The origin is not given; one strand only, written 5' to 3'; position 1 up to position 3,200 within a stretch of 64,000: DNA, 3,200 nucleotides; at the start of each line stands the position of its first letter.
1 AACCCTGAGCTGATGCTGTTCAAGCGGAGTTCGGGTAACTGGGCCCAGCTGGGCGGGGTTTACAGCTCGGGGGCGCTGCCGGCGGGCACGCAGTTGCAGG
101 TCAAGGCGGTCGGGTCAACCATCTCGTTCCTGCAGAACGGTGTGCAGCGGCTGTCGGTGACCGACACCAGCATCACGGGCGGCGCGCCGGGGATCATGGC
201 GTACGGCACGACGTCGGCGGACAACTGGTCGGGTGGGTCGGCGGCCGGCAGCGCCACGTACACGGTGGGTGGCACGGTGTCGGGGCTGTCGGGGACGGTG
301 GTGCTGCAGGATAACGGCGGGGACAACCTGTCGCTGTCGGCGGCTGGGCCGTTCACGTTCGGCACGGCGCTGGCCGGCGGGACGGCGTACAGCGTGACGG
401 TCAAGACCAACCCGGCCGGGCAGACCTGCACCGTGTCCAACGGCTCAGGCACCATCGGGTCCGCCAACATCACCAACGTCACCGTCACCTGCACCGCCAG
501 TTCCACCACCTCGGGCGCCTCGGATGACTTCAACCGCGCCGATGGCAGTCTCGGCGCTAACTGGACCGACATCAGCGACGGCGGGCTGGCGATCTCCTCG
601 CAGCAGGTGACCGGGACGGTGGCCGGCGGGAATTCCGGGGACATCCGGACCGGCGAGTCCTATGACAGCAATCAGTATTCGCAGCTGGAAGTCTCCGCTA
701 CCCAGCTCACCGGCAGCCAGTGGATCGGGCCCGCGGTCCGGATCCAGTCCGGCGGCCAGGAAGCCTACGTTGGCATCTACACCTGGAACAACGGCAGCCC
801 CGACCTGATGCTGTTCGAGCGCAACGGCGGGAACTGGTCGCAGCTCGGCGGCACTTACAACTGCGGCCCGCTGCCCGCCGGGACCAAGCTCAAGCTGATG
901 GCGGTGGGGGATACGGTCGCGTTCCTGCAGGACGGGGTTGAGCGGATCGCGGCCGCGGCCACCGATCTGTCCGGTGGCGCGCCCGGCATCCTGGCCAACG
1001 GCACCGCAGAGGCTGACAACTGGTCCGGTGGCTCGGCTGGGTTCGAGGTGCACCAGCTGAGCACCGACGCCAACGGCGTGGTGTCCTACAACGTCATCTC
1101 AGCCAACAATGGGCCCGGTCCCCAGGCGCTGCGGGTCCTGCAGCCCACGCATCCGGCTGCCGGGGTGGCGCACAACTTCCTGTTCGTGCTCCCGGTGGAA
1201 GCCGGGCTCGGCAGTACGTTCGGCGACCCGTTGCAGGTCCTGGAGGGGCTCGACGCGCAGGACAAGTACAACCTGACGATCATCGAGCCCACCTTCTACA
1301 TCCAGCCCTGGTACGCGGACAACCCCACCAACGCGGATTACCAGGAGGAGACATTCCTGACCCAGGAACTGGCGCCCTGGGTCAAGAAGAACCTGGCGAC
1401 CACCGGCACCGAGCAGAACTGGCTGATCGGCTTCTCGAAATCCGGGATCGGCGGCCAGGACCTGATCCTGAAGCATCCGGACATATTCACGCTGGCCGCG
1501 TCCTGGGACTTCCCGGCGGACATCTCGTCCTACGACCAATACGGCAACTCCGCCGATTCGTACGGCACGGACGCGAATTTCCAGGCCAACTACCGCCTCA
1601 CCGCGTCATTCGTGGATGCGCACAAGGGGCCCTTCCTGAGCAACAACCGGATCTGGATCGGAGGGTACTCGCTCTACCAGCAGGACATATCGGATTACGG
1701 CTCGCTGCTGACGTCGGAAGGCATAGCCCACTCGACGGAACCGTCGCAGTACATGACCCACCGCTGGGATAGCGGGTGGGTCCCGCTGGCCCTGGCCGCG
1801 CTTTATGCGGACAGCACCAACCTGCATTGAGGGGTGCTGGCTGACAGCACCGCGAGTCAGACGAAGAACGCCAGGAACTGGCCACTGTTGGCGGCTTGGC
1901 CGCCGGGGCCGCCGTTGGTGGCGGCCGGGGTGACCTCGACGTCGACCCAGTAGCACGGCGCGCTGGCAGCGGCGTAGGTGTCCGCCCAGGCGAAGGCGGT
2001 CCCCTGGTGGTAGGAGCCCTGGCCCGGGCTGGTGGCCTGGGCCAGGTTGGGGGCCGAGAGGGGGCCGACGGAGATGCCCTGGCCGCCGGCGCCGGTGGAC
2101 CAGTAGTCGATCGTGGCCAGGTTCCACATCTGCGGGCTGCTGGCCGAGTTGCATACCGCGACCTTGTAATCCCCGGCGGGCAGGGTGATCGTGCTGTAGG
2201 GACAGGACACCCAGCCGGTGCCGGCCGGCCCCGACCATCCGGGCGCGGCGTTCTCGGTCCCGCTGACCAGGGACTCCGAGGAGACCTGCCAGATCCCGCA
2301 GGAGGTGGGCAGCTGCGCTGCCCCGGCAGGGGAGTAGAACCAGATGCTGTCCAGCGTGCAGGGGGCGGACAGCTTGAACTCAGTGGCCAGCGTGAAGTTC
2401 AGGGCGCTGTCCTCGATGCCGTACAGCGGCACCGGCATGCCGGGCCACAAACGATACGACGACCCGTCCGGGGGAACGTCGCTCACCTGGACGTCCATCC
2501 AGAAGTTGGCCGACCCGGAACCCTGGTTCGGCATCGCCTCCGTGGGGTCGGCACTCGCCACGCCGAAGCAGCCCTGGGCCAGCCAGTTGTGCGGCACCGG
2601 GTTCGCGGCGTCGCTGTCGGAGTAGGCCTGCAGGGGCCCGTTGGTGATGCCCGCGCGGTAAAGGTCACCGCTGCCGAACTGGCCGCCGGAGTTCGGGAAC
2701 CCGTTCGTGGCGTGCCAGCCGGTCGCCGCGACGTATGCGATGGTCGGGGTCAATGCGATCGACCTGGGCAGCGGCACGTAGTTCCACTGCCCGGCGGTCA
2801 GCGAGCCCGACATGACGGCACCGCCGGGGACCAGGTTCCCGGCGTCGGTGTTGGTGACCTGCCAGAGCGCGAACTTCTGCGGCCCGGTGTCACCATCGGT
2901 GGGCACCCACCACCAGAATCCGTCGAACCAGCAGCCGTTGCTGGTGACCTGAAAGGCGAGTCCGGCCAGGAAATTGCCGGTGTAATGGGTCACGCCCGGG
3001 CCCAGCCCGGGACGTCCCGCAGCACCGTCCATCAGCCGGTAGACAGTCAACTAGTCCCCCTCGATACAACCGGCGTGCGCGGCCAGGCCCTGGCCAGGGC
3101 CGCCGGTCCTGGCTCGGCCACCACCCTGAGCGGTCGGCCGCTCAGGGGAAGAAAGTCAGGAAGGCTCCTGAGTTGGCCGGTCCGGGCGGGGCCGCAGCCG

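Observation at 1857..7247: Fused, split-and-coupled and orphan paralogs link a Tat-signal domain to signal-less double-DUF4082-like proteins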

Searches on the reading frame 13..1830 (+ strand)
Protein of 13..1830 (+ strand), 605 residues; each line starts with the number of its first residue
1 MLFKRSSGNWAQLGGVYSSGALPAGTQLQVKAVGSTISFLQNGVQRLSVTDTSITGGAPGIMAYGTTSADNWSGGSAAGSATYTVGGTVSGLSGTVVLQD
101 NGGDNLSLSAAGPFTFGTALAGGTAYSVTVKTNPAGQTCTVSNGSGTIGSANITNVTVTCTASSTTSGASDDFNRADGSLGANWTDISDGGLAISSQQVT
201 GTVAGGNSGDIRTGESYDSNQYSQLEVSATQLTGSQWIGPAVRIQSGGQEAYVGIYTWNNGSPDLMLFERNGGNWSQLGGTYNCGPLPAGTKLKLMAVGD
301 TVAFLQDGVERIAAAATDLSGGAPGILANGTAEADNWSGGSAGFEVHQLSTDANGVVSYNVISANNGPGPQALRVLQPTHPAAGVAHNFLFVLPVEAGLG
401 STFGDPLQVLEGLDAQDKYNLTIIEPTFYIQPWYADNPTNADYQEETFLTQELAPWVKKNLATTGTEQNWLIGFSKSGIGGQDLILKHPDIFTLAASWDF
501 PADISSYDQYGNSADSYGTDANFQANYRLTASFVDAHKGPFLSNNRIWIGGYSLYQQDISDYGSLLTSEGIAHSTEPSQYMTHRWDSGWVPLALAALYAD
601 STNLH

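Call 3: search_protein_families(library=pfam, proteins=[window:13-1830:+], max_evalue=0.1)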
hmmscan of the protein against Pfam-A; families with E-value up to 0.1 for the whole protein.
window:13-1830:+ (605 aa): 1 family
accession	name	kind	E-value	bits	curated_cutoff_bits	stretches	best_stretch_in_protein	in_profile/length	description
PF00756.26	Esterase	-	1.5e-07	31.9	22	1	437-497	88-145/251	Putative esterase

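Call 4: search_protein_families(library=ncbifam, proteins=[window:13-1830:+], max_evalue=0.1)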
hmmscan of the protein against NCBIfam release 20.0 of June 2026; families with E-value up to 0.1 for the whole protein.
window:13-1830:+ (605 aa): 1 family
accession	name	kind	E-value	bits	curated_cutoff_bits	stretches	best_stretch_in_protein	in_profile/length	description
TIGR02821.1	fghA_ester_D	equivalog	0.00064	19.4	281.7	1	416-494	91-165/275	S-formylglutathione hydrolase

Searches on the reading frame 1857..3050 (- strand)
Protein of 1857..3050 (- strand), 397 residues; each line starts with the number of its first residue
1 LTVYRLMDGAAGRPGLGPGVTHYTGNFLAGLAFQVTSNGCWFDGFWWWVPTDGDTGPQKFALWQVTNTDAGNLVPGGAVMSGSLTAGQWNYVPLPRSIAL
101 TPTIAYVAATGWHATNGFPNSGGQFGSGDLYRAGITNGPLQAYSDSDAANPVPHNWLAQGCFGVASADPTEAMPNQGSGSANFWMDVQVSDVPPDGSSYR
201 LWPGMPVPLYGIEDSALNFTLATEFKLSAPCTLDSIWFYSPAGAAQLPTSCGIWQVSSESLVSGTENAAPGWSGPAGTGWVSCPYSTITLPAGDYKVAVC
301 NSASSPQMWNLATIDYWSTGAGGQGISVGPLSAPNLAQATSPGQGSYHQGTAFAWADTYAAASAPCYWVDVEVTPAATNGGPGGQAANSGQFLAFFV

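Call 3: search_protein_families(library=pfam, proteins=[window:1857-3050:-], max_evalue=0.1)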
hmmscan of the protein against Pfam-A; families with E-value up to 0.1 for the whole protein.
window:1857-3050:- (397 aa): 1 family
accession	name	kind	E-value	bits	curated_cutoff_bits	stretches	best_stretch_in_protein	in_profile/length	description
PF13313.11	DUF4082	-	6.9e-08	33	28.4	2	30-185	18-143/143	Domain of unknown function (DUF4082)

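Call 4: search_protein_families(library=ncbifam, proteins=[window:1857-3050:-], max_evalue=0.1)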
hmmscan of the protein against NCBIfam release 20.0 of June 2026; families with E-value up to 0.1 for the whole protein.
window:1857-3050:- (397 aa): 0 families

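Call 40: search_protein_families(library=phrogs, proteins=[window:1857-3050:-], max_evalue=0.01)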
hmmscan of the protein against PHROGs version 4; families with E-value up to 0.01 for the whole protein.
window:1857-3050:- (397 aa): 0 families

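Call 43: find_homologous_proteins(query=window:1857-3050:-)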
Query window:1857-3050:- (397 aa): 965 proteins with E <= 0.001 among 8000 candidates; the best 120 are listed.
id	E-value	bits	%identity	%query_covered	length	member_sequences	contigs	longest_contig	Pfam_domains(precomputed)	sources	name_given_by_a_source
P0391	8.3e-248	841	91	100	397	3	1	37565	PF13313.12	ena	-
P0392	1.3e-206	705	78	100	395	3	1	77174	PF13313.12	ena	-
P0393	1.6e-205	701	78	100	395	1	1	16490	PF13313.12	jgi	jgi:hypothetical protein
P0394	7.8e-200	682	76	100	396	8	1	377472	-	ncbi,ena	-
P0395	1.8e-199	681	76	100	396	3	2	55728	PF13313.12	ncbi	ncbi:MAG: hypothetical protein ACLPKI_11445 [Streptosporangiaceae bacterium]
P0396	3.1e-196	671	75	100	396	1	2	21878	PF13313.12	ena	-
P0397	9.6e-193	659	75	100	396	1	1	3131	-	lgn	-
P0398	1.6e-192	658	75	95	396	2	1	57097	PF13313.12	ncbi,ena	-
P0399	2.1e-185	635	72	100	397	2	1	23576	PF13313.12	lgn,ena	-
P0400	1.8e-177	609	68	100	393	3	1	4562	PF13313.12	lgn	-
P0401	1.2e-158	547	66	94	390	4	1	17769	PF13313.12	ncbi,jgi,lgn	ncbi:MAG TPA: hypothetical protein VGM53_20230 [Streptosporangiaceae bacterium]|jgi:hypothetical pro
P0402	1.2e-155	537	65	94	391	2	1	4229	PF13313.12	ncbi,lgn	-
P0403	1.2e-152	527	64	100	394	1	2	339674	PF13313.12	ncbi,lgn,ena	-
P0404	1.1e-150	520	60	100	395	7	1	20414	PF13313.12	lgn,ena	-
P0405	2.3e-149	516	61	100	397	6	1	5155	PF13313.12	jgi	jgi:Domain of unknown function (DUF4082)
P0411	8.8e-140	485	58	100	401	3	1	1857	PF13313.12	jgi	jgi:hypothetical protein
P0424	2.4e-127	444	57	94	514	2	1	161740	PF13313.12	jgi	-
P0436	4.3e-119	416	54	91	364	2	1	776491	PF13313.12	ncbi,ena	-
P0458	3.4e-112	394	53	94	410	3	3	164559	-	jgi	-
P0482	1.0e-109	385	50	100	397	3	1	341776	PF13313.12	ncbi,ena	-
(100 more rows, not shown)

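Call 46: find_encoding_contigs(protein=P0482, flank=8000, max_places=2)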
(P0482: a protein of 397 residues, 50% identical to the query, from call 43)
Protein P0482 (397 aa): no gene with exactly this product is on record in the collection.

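Call 47: find_encoding_contigs(protein=P0436, flank=8000, max_places=2)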
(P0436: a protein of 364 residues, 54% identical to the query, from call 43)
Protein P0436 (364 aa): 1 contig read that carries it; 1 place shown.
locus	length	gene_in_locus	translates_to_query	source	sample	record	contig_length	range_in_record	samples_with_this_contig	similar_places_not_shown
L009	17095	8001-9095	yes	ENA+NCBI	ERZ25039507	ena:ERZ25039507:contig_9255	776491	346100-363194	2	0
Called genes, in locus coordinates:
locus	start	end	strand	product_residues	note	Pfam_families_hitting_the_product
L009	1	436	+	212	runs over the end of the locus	PF01782:RimM (weak), PF05239:PRC, PF24986:PRC_RimM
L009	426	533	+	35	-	PF01746:tRNA_m1G_MT (weak)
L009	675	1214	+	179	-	PF01746:tRNA_m1G_MT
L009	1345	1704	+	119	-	PF01245:Ribosomal_L19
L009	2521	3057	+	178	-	PF10502:Peptidase_S26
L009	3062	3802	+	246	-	PF01351:RNase_HII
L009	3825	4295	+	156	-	PF10611:DUF2469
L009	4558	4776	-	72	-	-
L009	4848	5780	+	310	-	PF05362:Lon_C (weak), PF13541:ChlI, PF01078:Mg_chelatase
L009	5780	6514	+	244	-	PF01078:Mg_chelatase, PF00493:MCM (weak), PF13335:Mg_chelatase_C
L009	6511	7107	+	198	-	PF02481:DNA_processg_A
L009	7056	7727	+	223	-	PF02481:DNA_processg_A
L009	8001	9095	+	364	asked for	PF13313:DUF4082 (weak)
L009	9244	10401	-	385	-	-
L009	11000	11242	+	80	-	-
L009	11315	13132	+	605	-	PF13522:GATase_6, PF13537:GATase_7, PF01380:SIS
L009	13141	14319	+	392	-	PF02899:Phage_int_SAM_1, PF00589:Phage_integrase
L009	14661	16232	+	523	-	PF00318:Ribosomal_S2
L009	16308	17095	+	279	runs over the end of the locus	PF00889:EF_TS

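Call 50: find_encoding_contigs(protein=P0403, flank=10000, max_places=2)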
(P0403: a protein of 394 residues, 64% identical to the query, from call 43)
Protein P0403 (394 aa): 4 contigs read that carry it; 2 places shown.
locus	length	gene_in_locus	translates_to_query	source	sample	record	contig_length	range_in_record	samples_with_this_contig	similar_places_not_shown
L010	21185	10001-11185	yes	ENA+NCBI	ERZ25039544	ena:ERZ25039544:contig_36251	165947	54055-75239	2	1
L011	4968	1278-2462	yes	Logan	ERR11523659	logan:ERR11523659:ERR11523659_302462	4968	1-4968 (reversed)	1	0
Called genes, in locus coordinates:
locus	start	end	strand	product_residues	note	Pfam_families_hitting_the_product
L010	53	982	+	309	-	PF01370:Epimerase, PF08338:DUF1731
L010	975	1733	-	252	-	-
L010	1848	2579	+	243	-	PF21948:LplA-B_cat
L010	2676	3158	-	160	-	PF00293:NUDIX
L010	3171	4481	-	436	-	PF13393:tRNA-synt_His, PF03129:HGTP_anticodon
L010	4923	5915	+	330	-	PF16881:LIAS_N, PF04055:Radical_SAM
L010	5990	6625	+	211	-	PF13829:DUF4191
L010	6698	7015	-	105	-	PF06271:RDD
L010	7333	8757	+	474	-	PF03951:Gln-synt_N, PF00120:Gln-synt_C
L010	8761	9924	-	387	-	-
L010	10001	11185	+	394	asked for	PF13313:DUF4082 (faint)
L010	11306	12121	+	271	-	-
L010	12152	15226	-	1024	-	-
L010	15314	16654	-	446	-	PF03951:Gln-synt_N, PF00120:Gln-synt_C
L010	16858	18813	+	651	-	-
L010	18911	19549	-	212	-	PF13483:Lactamase_B_3, PF12706:Lactamase_B_2 (weak)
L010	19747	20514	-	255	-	PF00440:TetR_N, PF16859:TetR_C_11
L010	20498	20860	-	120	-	-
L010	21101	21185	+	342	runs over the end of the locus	PF02548:Pantoate_transf, PF13714:PEP_mutase (weak)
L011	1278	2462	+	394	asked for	PF13313:DUF4082 (faint)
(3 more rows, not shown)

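Call 51: find_encoding_contigs(protein=P0424, flank=10000, max_places=2)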
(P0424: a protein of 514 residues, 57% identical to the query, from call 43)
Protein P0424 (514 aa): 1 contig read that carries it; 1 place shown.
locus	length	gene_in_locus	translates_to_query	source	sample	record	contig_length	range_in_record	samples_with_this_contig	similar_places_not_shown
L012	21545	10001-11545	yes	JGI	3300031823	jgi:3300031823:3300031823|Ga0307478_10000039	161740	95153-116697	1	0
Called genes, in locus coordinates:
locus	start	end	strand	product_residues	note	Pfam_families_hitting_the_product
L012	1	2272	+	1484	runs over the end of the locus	-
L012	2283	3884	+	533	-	-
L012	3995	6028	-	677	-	PF00270:DEAD (faint), PF13307:Helicase_C_2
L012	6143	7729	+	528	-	PF00176:SNF2-rel_dom, PF00271:Helicase_C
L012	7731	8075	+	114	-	-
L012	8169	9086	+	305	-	PF01183:Glyco_hydro_25 (weak)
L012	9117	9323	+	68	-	-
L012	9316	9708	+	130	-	PF23140:Gp80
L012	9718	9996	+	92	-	-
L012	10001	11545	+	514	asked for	PF13313:DUF4082 (faint)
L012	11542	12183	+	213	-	PF05103:DivIVA (faint), PF28068:Scy (weak)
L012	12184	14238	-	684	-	PF01580:FtsK_SpoIIIE (weak), PF01935:DUF87 (weak)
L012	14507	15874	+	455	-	-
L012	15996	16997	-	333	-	-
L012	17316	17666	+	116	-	-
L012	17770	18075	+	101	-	-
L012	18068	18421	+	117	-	PF23886:DUF7239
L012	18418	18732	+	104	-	-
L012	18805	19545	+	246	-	-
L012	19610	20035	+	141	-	PF23875:DUF7229 (weak)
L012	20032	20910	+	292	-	PF02739:5_3_exonuc_N, PF01367:5_3_exonuc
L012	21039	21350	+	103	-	-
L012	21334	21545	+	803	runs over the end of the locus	PF09250:Prim-Pol, PF08706:D5_N, PF19263:DUF5906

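Call 52: find_encoding_contigs(protein=P0458, flank=10000, max_places=2)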
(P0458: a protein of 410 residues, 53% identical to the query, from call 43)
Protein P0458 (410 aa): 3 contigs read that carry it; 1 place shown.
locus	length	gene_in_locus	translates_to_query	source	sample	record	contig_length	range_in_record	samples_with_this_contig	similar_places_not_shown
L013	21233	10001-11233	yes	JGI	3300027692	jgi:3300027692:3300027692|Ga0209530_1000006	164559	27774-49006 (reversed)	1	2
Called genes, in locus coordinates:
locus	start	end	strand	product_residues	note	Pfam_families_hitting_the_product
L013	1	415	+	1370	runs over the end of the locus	-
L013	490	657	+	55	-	-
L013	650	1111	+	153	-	-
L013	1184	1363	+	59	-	-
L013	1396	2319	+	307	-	-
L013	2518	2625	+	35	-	-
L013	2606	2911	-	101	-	-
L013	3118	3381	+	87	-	-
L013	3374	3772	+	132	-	-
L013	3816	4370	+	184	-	-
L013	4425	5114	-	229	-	PF12850:Metallophos_2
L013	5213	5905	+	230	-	-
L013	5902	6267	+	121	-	PF20137:BubE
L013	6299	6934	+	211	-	-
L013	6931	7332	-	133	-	-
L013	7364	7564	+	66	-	-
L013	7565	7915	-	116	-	-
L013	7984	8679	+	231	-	PF01183:Glyco_hydro_25 (weak)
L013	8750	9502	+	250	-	-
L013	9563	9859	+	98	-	-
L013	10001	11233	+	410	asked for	-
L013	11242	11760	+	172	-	-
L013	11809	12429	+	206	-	PF23140:Gp80 (weak)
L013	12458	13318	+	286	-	-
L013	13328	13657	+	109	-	-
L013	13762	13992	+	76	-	-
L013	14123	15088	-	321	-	PF01145:Band_7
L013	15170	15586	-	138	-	-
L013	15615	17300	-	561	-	PF05731:TROVE, PF25045:vWA_Ro60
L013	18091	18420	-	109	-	-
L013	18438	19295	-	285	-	PF20188:DUF6551 (weak)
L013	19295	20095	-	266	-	PF02195:ParB_N (weak)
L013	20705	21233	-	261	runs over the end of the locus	-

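Call 54: search_protein_families(library=phrogs, proteins=[L012:2283-3884:+, L012:8169-9086:+, L012:9316-9708:+, L012:11542-12183:+, L012:14507-15874:+, L013:7984-8679:+, L013:8750-9502:+, L013:11242-11760:+, L013:11809-12429:+, L013:12458-13318:+], max_evalue=0.001)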
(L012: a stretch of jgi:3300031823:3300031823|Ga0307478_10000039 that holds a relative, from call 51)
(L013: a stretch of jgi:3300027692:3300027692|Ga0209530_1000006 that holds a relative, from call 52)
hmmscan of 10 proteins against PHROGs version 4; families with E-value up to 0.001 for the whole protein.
L012:2283-3884:+ (533 aa): 2 families
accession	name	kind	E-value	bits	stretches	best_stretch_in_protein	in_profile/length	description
phrog_20057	-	unknown function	3.2e-09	35.4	1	102-239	565-701/2265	-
phrog_35416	-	unknown function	0.00027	21.3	1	134-269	250-386/404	-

L012:8169-9086:+ (305 aa): 3 families
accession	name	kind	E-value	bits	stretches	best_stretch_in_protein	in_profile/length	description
phrog_3084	-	lysis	2.8e-24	87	1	8-183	187-362/468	endolysin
phrog_291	-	lysis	8.4e-10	39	1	8-181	139-312/509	endolysin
phrog_6219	-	lysis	0.00045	20.8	0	8-176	30-188/326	endolysin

L012:9316-9708:+ (130 aa): 1 family
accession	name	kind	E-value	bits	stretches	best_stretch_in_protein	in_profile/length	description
phrog_240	-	head and packaging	1.7e-09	38.8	1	1-128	60-186/200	head protein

L012:11542-12183:+ (213 aa): 0 families

L012:14507-15874:+ (455 aa): 0 families

L013:7984-8679:+ (231 aa): 3 families
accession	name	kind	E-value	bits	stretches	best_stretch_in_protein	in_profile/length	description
phrog_291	-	lysis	3.2e-14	53.6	1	32-211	116-309/509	endolysin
phrog_3084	-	lysis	3.7e-09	37.1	1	25-220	155-366/468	endolysin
phrog_6219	-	lysis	0.00018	22.1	1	170-207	144-186/326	endolysin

L013:8750-9502:+ (250 aa): 0 families

L013:11242-11760:+ (172 aa): 0 families

L013:11809-12429:+ (206 aa): 1 family
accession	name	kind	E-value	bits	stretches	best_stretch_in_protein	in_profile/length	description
phrog_240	-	head and packaging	4.1e-10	40.9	1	2-99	63-164/200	head protein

L013:12458-13318:+ (286 aa): 0 families
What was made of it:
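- Homologues 53-57% identical to A sit in ~160-kb phage-like contigs beside GH25 endolysins (calls 51, 52, 54).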

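Call 55: find_related_loci(query=window:1857-3050:-, collection=viral_contigs, flank=8000)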
Query window:1857-3050:- (397 aa) in viral_contigs; peptide patterns used: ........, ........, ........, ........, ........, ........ (x = any residue, [..] = any of these).
2 stretches matched a pattern; 1 encode a relative of the query (tblastn E <= 1e-3); 1 distinct loci.
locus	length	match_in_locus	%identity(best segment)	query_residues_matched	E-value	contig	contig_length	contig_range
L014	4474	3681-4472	52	1-249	1e-70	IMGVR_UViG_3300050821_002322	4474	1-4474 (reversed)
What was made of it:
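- Tried and rejected: One partial IMG/VR match was found (call 55).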
